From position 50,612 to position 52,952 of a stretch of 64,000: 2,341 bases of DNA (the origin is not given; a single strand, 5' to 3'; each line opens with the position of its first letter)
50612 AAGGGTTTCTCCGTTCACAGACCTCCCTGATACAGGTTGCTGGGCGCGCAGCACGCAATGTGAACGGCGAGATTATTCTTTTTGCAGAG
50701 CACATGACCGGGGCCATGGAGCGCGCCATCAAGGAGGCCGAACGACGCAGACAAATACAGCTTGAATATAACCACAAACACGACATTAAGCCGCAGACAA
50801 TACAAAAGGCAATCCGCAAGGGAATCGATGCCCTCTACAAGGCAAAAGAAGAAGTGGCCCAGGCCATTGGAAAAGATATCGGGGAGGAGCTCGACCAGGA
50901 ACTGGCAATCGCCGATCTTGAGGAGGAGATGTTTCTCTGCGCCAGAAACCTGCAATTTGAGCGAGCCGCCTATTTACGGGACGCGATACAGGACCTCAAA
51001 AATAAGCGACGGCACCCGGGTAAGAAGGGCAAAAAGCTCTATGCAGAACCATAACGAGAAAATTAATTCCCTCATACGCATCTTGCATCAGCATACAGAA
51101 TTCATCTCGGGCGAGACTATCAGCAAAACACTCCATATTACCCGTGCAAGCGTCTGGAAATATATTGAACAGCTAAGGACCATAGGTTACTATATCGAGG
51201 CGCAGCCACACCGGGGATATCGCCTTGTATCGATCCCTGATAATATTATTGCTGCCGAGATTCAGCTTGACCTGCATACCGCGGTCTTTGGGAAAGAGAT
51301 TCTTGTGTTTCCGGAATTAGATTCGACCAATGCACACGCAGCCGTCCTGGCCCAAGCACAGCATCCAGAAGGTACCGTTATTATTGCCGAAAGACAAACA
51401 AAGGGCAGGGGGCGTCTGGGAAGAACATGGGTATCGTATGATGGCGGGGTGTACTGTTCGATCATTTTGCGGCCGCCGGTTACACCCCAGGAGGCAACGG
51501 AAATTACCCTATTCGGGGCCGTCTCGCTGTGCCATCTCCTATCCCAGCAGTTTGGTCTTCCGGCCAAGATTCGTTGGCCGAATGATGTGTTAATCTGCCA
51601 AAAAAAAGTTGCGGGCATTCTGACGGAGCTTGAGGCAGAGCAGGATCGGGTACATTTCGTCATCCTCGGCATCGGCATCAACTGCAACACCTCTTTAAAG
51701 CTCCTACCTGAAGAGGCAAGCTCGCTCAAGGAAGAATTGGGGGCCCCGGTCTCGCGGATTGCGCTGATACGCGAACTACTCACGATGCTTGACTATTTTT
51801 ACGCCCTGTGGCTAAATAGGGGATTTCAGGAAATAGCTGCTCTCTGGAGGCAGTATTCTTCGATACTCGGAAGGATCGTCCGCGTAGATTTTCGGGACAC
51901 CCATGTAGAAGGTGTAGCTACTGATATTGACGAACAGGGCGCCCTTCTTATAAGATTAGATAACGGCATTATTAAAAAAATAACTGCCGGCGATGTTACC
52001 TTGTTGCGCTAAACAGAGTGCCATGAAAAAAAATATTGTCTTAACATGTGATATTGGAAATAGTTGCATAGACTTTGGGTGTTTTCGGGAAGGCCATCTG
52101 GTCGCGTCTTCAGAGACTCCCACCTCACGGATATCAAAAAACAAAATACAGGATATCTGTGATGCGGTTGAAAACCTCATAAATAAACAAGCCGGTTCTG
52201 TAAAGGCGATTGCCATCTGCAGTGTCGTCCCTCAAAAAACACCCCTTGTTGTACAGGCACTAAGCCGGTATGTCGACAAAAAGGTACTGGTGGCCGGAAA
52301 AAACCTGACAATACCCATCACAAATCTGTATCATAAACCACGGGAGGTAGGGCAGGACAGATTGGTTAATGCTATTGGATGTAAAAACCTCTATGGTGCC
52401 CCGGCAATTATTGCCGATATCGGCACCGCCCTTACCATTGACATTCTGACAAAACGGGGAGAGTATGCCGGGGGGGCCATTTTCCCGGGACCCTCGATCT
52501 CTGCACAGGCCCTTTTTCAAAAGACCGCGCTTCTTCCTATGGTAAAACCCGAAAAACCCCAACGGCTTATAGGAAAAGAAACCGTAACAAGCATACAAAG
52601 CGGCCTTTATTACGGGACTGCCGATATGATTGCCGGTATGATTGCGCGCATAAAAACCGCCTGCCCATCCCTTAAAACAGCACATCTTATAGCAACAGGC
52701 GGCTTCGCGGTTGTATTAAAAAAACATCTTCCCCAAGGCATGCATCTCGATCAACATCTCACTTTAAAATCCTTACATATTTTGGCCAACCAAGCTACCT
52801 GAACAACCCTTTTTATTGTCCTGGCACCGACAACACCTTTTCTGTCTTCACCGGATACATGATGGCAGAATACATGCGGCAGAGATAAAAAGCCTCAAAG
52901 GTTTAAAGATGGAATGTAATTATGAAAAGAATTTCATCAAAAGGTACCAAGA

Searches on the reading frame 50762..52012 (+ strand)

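Call 57: search_protein_families(library=pfam, proteins=[window:50762-52012:+], max_evalue=0.001)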
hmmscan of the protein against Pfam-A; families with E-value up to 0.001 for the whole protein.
window:50762-52012:+ (416 aa): 3 families
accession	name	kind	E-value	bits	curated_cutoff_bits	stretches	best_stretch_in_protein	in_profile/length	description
PF03099.24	BPL_LplA_LipB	-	4e-21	75.8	21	1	186-307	5-133/133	Biotin/lipoate A/B protein ligase family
PF08279.18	HTH_11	-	7e-15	55.1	25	1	102-154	3-55/55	HTH domain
PF02237.23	BPL_C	-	5.5e-11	42.6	21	1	369-414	2-47/48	Biotin protein ligase C terminal domain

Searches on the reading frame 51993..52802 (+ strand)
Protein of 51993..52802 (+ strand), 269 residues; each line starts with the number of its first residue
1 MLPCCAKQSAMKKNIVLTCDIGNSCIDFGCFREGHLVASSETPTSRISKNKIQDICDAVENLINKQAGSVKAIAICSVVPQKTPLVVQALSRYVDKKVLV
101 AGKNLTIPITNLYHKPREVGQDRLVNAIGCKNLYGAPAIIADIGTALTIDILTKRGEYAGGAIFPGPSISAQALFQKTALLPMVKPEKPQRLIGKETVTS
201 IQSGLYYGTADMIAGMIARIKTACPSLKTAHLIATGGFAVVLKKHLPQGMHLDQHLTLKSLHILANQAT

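Call 57: search_protein_families(library=pfam, proteins=[window:51993-52802:+], max_evalue=0.001)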
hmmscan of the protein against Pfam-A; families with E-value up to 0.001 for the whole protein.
window:51993-52802:+ (269 aa): 1 family
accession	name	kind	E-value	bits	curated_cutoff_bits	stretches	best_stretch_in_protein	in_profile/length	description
PF03309.20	Pan_kinase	-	3.2e-55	187.6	24.7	1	17-219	2-205/205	Type III pantothenate kinase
